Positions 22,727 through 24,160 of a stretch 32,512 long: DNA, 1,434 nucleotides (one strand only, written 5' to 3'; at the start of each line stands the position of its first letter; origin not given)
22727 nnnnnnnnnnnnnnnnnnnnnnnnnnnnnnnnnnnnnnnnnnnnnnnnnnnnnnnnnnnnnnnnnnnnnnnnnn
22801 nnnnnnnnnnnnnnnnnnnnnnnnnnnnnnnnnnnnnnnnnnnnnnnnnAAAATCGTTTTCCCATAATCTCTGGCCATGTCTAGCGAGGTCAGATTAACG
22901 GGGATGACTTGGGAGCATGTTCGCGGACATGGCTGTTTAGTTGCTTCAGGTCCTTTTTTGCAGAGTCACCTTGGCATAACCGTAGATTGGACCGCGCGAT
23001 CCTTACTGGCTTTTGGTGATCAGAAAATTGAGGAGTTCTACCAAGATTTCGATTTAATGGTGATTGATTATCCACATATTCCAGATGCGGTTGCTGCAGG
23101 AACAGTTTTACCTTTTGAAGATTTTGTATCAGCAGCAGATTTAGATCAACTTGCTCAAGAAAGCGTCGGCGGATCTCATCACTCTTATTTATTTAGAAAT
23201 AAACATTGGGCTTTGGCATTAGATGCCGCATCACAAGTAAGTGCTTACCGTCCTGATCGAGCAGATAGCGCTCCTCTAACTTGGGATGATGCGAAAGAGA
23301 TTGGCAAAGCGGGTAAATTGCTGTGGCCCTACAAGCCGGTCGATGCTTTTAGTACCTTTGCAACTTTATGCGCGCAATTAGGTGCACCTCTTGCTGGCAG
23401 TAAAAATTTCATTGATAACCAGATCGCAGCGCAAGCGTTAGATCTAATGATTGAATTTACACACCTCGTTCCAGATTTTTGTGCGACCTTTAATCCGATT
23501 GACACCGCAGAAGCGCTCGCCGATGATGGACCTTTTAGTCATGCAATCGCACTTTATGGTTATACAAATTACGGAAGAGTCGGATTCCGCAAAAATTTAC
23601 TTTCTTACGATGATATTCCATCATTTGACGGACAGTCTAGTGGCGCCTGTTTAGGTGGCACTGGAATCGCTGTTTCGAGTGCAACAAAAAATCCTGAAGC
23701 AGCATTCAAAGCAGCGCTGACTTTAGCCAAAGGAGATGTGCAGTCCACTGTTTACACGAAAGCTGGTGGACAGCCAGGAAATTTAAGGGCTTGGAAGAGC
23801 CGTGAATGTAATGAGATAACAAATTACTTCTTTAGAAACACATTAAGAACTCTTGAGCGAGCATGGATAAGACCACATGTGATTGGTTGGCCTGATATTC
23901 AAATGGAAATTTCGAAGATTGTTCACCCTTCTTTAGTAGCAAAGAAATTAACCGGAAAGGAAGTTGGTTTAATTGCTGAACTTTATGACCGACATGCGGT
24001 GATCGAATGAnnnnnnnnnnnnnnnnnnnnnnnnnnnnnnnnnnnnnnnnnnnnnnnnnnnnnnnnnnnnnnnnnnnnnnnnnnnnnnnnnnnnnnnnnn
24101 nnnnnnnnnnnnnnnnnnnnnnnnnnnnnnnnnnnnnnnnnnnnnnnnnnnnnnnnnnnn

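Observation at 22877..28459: CoA-transferase plus two MaoC hot-dog proteins plus a cytoplasmic SBP-fold protein interleaved with lactonase, mutarotase and sugar dehydrogenase: a possible CoA-dependent branch of aldonate/deoxy-sugar catabolism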

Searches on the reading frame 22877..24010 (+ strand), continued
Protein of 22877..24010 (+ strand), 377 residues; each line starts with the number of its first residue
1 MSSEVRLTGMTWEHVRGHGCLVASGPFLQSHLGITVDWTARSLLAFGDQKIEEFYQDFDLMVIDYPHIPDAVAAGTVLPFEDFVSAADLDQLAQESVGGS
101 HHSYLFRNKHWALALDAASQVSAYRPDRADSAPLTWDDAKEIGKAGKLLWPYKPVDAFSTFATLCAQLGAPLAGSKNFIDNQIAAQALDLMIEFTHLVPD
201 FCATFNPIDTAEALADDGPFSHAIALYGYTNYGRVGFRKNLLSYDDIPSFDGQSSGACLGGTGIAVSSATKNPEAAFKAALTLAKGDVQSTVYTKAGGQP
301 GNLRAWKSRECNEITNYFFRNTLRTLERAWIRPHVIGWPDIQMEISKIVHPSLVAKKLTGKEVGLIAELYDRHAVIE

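Call 37: search_protein_families(library=pfam, proteins=[L086:8560-9711:+, L086:9716-11278:+, L086:11093-11881:-, L086:12832-13992:+, L086:15236-15757:+, L086:15986-16837:+, L086:16858-17931:+, L086:18047-19513:+, L086:19429-20382:+, L086:7022-8539:-], max_evalue=0.001)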
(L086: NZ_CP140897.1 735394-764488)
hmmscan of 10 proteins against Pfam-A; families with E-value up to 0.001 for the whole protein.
L086:8560-9711:+ (383 aa): 4 families
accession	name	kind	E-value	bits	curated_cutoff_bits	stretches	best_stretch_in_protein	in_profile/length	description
PF04198.19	Sugar-bind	-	2.9e-66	223.8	27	1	134-379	2-256/257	Putative sugar-binding domain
PF04545.22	Sigma70_r4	-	2.6e-05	24.1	24.1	1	93-122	16-45/50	Sigma-70, region 4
PF13412.12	HTH_24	-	0.00058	19.8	21.9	0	80-127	3-47/48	Winged helix-turn-helix DNA-binding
PF13545.12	HTH_Crp_2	-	0.00062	20.1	27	0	98-130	23-55/70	Crp-like helix-turn-helix domain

L086:9716-11278:+ (520 aa): 2 families
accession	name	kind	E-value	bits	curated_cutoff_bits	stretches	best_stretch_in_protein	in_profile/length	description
PF00370.27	FGGY_N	-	4.6e-44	151.3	28.8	1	5-249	1-243/245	FGGY family of carbohydrate kinases, N-terminal domain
PF02782.22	FGGY_C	-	4.4e-17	63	27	1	295-456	37-196/198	FGGY family of carbohydrate kinases, C-terminal domain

L086:11093-11881:- (262 aa): 0 families

L086:12832-13992:+ (386 aa): 1 family
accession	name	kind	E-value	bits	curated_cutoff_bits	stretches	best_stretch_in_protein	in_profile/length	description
PF02515.22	CoA_transf_3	-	7.3e-101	338.3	23.3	1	9-377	1-366/366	CoA-transferase family III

L086:15236-15757:+ (173 aa): 0 families

L086:15986-16837:+ (283 aa): 3 families
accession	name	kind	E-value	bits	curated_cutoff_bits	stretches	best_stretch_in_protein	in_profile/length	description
PF00583.31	Acetyltransf_1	-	1.3e-16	61.3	20.7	1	161-261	18-115/116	Acetyltransferase (GNAT) family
PF13508.13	Acetyltransf_7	-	6.8e-11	42.8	27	1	175-261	2-81/84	Acetyltransferase (GNAT) domain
PF13673.13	Acetyltransf_10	-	5.7e-07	30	23.6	1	176-261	31-106/128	Acetyltransferase (GNAT) domain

L086:16858-17931:+ (357 aa): 0 families

L086:18047-19513:+ (488 aa): 2 families
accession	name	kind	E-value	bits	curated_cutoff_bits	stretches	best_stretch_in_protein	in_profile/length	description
PF00206.25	Lyase_1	-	2.1e-58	198.7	27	1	19-304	10-312/312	Lyase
PF14698.11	ASL_C2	-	2.5e-20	73.1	27.3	1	367-434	1-68/69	Argininosuccinate lyase C-terminal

L086:19429-20382:+ (317 aa): 1 family
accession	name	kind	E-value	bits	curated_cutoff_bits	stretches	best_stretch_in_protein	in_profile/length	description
PF00528.27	BPD_transp_1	-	8e-18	65.3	26.4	1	112-304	1-180/184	Binding-protein-dependent transport system inner membrane component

L086:7022-8539:- (505 aa): 3 families
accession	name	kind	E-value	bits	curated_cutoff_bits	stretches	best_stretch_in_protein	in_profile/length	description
PF00005.33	ABC_tran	-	4.4e-47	160.6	25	2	31-174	1-137/137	ABC transporter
PF13304.12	AAA_21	-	4.5e-12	47.1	27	1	397-456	233-295/304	AAA domain, putative AbiEii toxin, Type IV TA system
PF03193.22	RsgA_GTPase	-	0.00057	20.2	30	0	40-73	106-138/174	RsgA GTPase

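Call 51: predict_structure(alignment_id=A2)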
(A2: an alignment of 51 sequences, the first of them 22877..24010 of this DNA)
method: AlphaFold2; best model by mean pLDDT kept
length: 377 residues; sequences in the alignment: 51
mean_pLDDT: 93.9   pTM: 0.92
mean pLDDT of the five models: 93.9, 91.2, 91.1, 90.2, 89.4
residues with pLDDT >= 90: 326; 70-90: 46; 50-70: 3; < 50: 2
segments of 3 or more residues with pLDDT < 50: none
pLDDT, mean of each block of 10 residues (from residue 1): 84 92 97 97 79 95 93 97 97 92 94 95 97 97 98 95 97 90 98 98 95 95 93 90 96 91 97 98 97 95 96 95 94 89 95 96 93 72
secondary structure, 60 per line:
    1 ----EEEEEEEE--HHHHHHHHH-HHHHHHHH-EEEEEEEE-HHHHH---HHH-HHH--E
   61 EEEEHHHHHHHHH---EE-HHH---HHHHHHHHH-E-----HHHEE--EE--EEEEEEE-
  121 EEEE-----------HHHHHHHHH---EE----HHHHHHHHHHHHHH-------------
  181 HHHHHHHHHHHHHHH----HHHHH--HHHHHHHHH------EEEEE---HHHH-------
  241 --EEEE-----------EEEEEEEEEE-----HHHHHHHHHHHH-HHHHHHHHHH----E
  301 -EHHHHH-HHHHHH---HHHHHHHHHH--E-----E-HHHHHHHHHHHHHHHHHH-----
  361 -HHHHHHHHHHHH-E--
elements in order: E5-12 H15-23 H25-32 E34-41 H43-47 E60-64 H65-73 H86-94 E113-119 E121-124 H136-144 H154-167 H181-195 H200-204 H207-215 E222-226 H230-233 E243-246 E258-267 H273-284 H286-295 H303-307 H309-314 H318-327 H338-355 H362-373

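Call 54: fold_search(model_id=the predicted structure, library=pdb)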
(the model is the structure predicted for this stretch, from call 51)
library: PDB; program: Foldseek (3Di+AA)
matches with E <= 10: 1761; with E <= 0.001: 1034
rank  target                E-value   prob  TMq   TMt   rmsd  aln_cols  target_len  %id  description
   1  6dtq_A                5.7e-18  1.00  0.82  0.79   3.4       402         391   18  Maltose bound T. maritima MalE3 (released 2018-09-19)
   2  6dtr                  1.6e-16  1.00  0.77  0.74   4.3       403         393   20  Apo T. maritima MalE3 (released 2018-09-19)
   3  7ofy_B                2.3e-16  1.00  0.82  0.80   3.4       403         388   18  Crystal structure of SQ binding protein from Agrobacterium tumefaciens in complex with sulfoquinovosyl glycerol (SQGro (released 2022-01-19)
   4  7ofy_A                2.4e-16  1.00  0.82  0.80   3.3       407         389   17  Crystal structure of SQ binding protein from Agrobacterium tumefaciens in complex with sulfoquinovosyl glycerol (SQGro (released 2022-01-19)
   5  7qhv_BBB              5.2e-16  1.00  0.80  0.78   3.4       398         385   19  Crystal structure of the sulfoquinovosyl binding protein SmoF complexed with sulfoquinovosyl diacylglycerol (released 2022-04-13)
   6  8s5b                  6.1e-16  1.00  0.79  0.79   3.4       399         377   18  Crystal structure of the sulfoquinovosyl binding protein (SmoF) from A. tumefaciens sulfo-SMO pathway in complex with SQ (released 2024-04-17)
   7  6jar_A                6.1e-16  1.00  0.80  0.75   3.7       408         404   17  Crystal structure of ABC transporter alpha-glycoside-binding mutant protein R49A in complex with maltose (released 2019-10-30)
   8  7qhv_AAA              6.4e-16  1.00  0.81  0.79   3.5       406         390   18  Crystal structure of the sulfoquinovosyl binding protein SmoF complexed with sulfoquinovosyl diacylglycerol (released 2022-04-13)
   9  2zyo_A                7.5e-16  1.00  0.75  0.74   4.5       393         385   15  Crystal structure of cyclo/maltodextrin-binding protein complexed with maltotetraose (released 2009-03-31)
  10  7yzs                  8.8e-16  1.00  0.83  0.82   3.1       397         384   19  Crystal structure of the sulfoquinovosyl binding protein SmoF complexed with sulfoquinovose (released 2022-04-13)
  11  7c0t_B                1.2e-15  1.00  0.78  0.75   3.5       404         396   16  Crystal structure of a dinucleotide-binding protein (N81A) of ABC transporter endogenously bound to uridylyl-3'-5'-pho (released 2021-03-10)
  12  5tu0_A                1.4e-15  1.00  0.71  0.70   4.6       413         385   14  1.9 Angstrom Resolution Crystal Structure of Maltose-Binding Periplasmic Protein MalE from Listeria monocytogenes in C (released 2016-11-16)
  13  3uor_A                1.7e-15  1.00  0.75  0.71   4.4       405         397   16  The structure of the sugar-binding protein MalE from the phytopathogen Xanthomonas citri (released 2011-12-14)
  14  5yse_A                2.0e-15  1.00  0.80  0.79   3.5       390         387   15  Crystal structure of beta-1,2-glucooligosaccharide binding protein in complex with sophorotetraose (released 2018-05-02)
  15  6jai_A                2.1e-15  1.00  0.80  0.75   3.7       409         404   18  Crystal structure of ABC transporter alpha-glycoside-binding mutant protein D118A in complex with maltose (released 2019-10-30)
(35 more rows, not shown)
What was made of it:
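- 22877..24010 (+): Leaderless MalE-fold (SBP-like) protein of 377 aa. It is a core member of the module. The AF2 model has pLDDT 93.9, and the top Foldseek hits are MalE3 and SmoF at TM about 0.8 (calls 51, 54).
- On ABC-transporter substrate-binding protein (MalE type): AF2 pLDDT 93.9, with TM 0.8 to MalE3 and SmoF (calls 51, 54)
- It has a complete MalE fold (calls 51, 54).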

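Call 91: search_protein_representatives(alignment_id=A2)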
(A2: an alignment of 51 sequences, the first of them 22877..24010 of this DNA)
Query: 51 sequences, 375 profile positions. Proteins with E-value up to 0.001 (for the whole library): 1620; up to 1e-10: 1164; up to 1e-30: 534. The best 150 are listed.
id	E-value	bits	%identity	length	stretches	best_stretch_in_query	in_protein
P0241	3.1e-136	470.6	-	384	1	6-363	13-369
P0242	2.9e-131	454.3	-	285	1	5-290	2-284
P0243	4.2e-128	443.9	-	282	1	97-375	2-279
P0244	7.3e-112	390.4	-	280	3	9-143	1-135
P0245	4.9e-110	384.4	-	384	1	4-371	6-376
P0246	2.3e-103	362.5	-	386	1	4-366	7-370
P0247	7.4e-97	341.0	-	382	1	2-370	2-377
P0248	1.9e-96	339.7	-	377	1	4-365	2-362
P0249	5.1e-96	338.3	-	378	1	4-363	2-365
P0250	1.6e-95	336.6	-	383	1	4-370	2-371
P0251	1.4e-94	333.5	-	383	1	4-367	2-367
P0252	2.4e-94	332.8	-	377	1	3-357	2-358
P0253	8.2e-94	331.0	-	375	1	4-370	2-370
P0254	8.8e-94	330.9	-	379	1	6-372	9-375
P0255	2.8e-93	329.3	-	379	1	4-371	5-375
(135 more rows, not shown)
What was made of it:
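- It is leaderless in more than 500 clusters at 50% identity (call 91). In 150 representatives the match starts at residues 1-10 of proteins 370-400 aa long (call 91).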

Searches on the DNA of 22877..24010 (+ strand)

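Call 62: search_dna_similar(query=L086:12832-15122:+, collection=plasmids, mode=near, max_rows=60, rows=spread)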
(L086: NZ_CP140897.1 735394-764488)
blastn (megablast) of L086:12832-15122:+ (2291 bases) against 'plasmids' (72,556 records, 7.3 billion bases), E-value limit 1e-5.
Records with a match: 90; places in all: 90; records where one place covers at least 80% of the query: 81.
Best place of each record, by identity: >=99% 1; 95-99% 11; 90-95% 3; 80-90% 55; 60-80% 20.
By first word of the organism name: Sinorhizobium 65; Ensifer 9; Shinella 4; Rhizobium 3; Paraburkholderia 3; Burkholderia 2; Cupriavidus 2; Pararhizobium 1; Ciceribacter 1.
By predicted mobility (MOB-suite, as given by PLSDB): mobilizable 59; non-mobilizable 25; conjugative 6.
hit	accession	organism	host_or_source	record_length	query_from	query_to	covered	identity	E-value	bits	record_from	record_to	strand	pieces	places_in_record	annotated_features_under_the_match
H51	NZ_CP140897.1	Sinorhizobium medicae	Medicago lupulina,whole organism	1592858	1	2291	100%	100.0%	0e+0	4231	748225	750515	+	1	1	none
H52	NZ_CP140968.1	Sinorhizobium medicae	Medicago lupulina,whole organism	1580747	1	2291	100%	97.6%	0e+0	3928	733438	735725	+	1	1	none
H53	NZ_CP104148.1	Sinorhizobium medicae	Trigonella foenum-graecum,cell culture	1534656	1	2291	100%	97.6%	0e+0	3917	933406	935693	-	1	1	none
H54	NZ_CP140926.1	Sinorhizobium medicae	Medicago lupulina,whole organism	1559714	1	2291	100%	97.0%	0e+0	3845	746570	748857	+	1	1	none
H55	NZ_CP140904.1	Sinorhizobium medicae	Medicago lupulina,whole organism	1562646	1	2291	100%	97.0%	0e+0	3845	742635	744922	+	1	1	none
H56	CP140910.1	Sinorhizobium medicae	Medicago lupulina,whole organism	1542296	1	2291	100%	96.9%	0e+0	3840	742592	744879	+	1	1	CaiB/BaiF CoA-transferase family protein | extracellular solute-binding protein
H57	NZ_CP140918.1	Sinorhizobium medicae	Medicago lupulina,whole organism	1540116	1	2291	100%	96.9%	0e+0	3840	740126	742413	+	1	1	none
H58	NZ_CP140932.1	Sinorhizobium medicae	Medicago lupulina,whole organism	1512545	1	2291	100%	96.9%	0e+0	3834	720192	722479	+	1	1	none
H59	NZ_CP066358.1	Sinorhizobium meliloti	Medicago lupulina L.,nodules of ...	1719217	1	2291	100%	86.5%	0e+0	2516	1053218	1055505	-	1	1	none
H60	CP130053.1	Sinorhizobium meliloti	Medicago,Cell culture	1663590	1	2291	100%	86.5%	0e+0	2510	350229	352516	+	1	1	CaiB/BaiF CoA-transferase family protein | ABC transporter substrate-binding protein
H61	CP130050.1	Sinorhizobium meliloti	Medicago,Cell culture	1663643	1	2291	100%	86.5%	0e+0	2510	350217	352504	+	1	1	CaiB/BaiF CoA-transferase family protein | ABC transporter substrate-binding protein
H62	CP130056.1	Sinorhizobium meliloti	Medicago,Cell culture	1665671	1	2291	100%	86.4%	0e+0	2501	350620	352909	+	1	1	none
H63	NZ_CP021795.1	Sinorhizobium meliloti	Medicago sativa,Single Cell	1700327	1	2291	100%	86.4%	0e+0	2499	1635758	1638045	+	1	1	none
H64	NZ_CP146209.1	Sinorhizobium meliloti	-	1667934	1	2291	100%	86.4%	0e+0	2499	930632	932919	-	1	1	none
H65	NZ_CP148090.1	Sinorhizobium meliloti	Medicago sativa,cell culture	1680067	1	2291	100%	86.4%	0e+0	2499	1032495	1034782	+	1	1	none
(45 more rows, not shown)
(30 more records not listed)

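Call 63: get_annotated_region(hit=H60, flank=20000)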
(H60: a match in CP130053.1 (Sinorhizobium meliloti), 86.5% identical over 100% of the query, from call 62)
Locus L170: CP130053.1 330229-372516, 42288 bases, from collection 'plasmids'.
description: Sinorhizobium meliloti strain R14 plasmid pSymB, complete sequence
organism: Sinorhizobium meliloti (NCBI taxid 382)
taxonomy: Bacteria; Pseudomonadota; Alphaproteobacteria; Hyphomicrobiales; Rhizobiaceae; Sinorhizobium; Sinorhizobium meliloti
host: -; source: Medicago,Cell culture; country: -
typing (MOB-suite, as given by PLSDB): mobilizable; relaxase MOBQ
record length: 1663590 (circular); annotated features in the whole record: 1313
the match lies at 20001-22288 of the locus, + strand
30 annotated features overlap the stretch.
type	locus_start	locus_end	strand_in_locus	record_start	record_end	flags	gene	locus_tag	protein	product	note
CDS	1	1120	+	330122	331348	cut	pepT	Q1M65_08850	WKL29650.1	peptidase T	-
CDS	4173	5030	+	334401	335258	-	-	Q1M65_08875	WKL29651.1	Hint domain-containing protein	-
CDS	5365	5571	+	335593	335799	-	-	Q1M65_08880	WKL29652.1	hypothetical protein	-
CDS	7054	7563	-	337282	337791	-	-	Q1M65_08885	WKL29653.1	thermonuclease family protein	-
CDS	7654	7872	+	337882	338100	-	-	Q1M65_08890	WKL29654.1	hypothetical protein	-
CDS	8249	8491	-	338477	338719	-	-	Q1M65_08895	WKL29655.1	hypothetical protein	-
CDS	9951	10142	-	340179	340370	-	-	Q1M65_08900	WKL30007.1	hypothetical protein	-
CDS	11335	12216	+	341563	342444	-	-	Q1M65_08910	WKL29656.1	hypothetical protein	-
CDS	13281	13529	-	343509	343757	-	acpP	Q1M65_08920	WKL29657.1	acyl carrier protein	-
CDS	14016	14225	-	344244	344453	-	-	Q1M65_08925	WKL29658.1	conjugal transfer protein TraD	-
CDS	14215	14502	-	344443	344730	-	-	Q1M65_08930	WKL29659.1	TraC family protein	-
CDS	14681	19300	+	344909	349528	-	traA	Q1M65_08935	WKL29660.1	Ti-type conjugative transfer relaxase TraA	-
CDS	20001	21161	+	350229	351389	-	-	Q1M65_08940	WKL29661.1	CaiB/BaiF CoA-transferase family protein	-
CDS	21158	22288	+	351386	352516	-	-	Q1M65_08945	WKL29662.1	ABC transporter substrate-binding protein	-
CDS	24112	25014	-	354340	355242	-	-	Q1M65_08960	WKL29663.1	LysR substrate-binding domain-containing protein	-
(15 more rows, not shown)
